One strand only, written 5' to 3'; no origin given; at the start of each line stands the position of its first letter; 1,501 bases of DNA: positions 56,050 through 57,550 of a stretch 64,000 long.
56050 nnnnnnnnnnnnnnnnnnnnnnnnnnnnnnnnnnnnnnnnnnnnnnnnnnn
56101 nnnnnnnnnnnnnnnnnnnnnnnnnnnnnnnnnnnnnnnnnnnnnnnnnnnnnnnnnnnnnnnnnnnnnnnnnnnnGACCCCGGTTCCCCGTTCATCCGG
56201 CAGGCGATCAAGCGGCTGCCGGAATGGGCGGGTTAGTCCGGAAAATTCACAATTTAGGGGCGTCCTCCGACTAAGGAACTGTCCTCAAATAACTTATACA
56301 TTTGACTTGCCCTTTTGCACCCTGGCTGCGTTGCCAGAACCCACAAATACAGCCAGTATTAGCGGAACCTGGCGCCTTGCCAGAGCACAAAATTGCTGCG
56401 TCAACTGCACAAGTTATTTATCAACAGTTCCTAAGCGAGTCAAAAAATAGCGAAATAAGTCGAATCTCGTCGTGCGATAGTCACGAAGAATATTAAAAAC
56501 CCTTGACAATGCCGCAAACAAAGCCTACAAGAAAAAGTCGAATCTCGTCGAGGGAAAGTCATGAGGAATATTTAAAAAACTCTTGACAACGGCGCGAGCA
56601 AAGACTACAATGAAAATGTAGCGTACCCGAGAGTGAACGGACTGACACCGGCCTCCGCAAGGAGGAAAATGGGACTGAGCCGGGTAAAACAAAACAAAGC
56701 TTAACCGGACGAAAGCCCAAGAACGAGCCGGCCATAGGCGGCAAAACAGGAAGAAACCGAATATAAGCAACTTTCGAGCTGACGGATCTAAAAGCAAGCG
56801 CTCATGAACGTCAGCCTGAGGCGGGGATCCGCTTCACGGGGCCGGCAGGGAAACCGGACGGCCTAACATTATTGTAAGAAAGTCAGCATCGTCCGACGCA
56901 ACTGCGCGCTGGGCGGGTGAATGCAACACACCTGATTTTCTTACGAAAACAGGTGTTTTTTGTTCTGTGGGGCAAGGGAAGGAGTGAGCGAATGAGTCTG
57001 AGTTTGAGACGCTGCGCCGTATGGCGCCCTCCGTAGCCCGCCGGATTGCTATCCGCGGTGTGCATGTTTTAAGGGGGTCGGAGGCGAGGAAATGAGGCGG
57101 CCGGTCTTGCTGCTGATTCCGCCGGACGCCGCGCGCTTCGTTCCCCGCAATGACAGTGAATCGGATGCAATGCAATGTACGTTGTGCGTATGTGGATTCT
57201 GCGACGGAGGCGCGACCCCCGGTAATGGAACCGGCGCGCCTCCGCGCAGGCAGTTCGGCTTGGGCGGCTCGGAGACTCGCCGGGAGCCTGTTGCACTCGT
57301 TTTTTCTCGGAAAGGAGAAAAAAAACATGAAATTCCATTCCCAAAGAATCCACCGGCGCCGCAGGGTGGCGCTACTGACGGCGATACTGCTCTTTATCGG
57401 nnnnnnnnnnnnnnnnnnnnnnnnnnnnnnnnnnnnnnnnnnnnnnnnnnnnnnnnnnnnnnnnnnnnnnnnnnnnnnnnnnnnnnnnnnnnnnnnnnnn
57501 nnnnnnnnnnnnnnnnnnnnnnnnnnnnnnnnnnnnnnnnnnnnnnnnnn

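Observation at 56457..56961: Duplicated near-consensus promoter module driving a roughly 340-nt terminated RNA of unknown class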

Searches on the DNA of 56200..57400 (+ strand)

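Call 4: search_rna_families(source=window, start=56200, end=57400, threshold=evalue, max_evalue=10, show_alignments=3)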
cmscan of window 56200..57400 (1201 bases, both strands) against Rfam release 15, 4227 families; matches with E-value up to 10: 3.
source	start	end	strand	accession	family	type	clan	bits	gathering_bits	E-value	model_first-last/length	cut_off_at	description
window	56760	56897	+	RF01055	Molybdenum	Cis-reg; riboswitch;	-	55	36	3.6e-12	1-135/135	no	Molybdenum/Tungsten riboswitch aptamer (Moco RNA motif)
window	56365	56429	-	RF01630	ceN40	Gene; snRNA; snoRNA; CD-box;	-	17.2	35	0.35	1-123/123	no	Nematode snoRNA ceN40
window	56672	56709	+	RF02925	6A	Gene; sRNA;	-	16.5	41.2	7.4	1-52/52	no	6A RNA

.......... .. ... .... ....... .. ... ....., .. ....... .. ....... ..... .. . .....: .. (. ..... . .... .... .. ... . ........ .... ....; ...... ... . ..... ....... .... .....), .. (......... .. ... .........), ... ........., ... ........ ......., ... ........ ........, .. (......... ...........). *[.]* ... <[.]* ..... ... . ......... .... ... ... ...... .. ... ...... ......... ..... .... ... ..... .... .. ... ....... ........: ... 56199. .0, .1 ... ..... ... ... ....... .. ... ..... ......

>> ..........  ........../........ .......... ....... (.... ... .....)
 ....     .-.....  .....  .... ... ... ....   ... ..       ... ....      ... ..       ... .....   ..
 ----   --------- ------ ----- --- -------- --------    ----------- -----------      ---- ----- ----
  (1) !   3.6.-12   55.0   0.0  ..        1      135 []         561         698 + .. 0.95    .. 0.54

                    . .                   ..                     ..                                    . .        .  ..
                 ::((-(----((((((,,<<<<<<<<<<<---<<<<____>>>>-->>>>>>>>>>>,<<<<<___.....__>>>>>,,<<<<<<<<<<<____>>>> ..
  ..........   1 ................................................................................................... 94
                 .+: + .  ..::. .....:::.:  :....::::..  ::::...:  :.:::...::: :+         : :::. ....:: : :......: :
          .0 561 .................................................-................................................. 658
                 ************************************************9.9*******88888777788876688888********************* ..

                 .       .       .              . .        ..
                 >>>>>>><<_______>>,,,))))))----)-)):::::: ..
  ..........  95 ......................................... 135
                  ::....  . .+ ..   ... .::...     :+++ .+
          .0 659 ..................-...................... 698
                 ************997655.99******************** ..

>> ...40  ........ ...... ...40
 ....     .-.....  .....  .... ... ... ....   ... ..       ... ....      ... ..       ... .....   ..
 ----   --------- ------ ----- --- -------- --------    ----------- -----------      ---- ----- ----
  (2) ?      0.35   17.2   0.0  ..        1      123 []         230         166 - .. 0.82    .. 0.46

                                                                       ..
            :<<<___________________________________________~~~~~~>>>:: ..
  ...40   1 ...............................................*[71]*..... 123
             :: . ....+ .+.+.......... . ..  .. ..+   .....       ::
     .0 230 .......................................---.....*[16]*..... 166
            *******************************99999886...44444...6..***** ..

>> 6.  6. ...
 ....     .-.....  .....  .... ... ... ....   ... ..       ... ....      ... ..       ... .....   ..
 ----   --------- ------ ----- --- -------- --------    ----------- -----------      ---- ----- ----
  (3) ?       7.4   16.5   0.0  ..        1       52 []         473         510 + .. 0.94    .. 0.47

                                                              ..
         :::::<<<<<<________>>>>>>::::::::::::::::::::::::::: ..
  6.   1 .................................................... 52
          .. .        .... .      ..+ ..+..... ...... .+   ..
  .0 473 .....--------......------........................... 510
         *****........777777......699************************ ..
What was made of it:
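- On Moco/Tuco riboswitch (RF01055): CUAA (56788-56791) and AUG (56804-56806) align to the consensus receptor positions (call 4). The 3' tract reads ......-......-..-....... against the consensus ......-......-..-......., with one non-canonical pair flagged in P5 (call 4).
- Closest known: Syntrophomonas wolfei triple Moco/Tuco RNA arrangement. Different: The window has only one aptamer that Rfam detects (call 4).
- GAAA tetraloop on P4, CUAA/AUG receptor positions in P2, and P3 present (call 4). The aptamer departs from the consensus at conserved 3' positions: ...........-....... against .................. (call 4). Only the 150-nt leader remains unassigned (call 4).
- Tried and rejected: A second aptamer in the window's leader or spacer: no RF01055 hit at E<=10 (call 4).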

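Call 79: build_rna_model(alignment_id=A6, structure=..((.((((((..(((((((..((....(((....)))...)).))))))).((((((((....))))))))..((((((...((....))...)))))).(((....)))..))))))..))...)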
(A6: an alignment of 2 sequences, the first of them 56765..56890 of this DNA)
Model R1 built from alignment A6 (2 sequences, 126 columns); structure: as given.
model positions 126; base pairs 39; branch points 3; effective number of sequences 0.59; information 0.59 bits per position. Calibrated on 0.2 Mb of random sequence (short: E-values are rough).
structure used (alignment columns):
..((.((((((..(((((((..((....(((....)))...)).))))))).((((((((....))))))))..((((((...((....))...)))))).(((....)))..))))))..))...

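Call 80: search_with_rna_model(model_id=R1, sources=[window, L025, L026, L027, L028, L029, L030, L033, L034], max_evalue=10, show_alignments=5)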
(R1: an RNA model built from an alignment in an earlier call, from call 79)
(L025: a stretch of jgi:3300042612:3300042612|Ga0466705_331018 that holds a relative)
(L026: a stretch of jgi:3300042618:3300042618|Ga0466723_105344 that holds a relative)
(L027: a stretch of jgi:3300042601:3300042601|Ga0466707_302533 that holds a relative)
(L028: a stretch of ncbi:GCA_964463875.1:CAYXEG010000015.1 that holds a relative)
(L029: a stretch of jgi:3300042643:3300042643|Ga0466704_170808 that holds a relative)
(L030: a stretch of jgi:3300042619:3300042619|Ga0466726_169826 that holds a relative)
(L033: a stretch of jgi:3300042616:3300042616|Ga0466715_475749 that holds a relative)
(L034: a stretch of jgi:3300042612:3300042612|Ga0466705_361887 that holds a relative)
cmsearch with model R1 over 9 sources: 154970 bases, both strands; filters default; matches with E-value up to 10: 4.
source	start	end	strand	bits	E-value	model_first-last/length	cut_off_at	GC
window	56765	56890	+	161.3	9e-42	1-126/126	no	0.55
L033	6759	6895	-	13.5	0.24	1-126/126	no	0.65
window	1575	1625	+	10.5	1.7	1-126/126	no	0.59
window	37854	37883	-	8.7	5.2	1-126/126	no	0.47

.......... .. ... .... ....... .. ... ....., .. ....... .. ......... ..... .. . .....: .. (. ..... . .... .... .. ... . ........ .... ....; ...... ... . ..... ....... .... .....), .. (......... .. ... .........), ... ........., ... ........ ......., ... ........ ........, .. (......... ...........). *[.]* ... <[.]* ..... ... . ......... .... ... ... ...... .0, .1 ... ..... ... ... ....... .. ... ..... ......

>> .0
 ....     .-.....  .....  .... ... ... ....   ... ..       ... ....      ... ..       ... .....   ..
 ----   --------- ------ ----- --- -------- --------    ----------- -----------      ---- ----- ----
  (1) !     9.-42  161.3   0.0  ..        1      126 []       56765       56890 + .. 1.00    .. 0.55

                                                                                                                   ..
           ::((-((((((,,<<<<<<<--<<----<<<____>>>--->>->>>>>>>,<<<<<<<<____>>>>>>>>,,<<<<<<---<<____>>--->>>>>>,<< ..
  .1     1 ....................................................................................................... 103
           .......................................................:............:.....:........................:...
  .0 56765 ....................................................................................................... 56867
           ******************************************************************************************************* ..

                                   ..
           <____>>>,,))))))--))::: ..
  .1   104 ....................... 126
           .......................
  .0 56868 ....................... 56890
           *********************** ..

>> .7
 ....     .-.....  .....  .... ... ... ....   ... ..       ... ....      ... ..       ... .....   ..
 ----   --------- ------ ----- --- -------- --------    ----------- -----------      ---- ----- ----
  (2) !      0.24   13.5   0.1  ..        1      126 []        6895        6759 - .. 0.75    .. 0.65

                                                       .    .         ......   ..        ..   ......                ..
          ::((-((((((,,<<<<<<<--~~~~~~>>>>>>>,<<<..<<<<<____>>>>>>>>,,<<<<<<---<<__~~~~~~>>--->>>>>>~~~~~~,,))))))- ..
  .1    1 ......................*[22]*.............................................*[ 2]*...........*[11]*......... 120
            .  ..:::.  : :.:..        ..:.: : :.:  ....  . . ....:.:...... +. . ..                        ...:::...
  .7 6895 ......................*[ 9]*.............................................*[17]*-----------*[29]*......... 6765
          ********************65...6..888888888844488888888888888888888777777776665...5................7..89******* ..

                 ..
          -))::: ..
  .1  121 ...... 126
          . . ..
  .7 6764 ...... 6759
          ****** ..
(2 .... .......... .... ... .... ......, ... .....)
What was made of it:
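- Tried and rejected: My own single-sequence covariance model (R1): it failed to find even the Rfam-detected L028 and L033 aptamers, so I discarded it (calls 79, 80).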
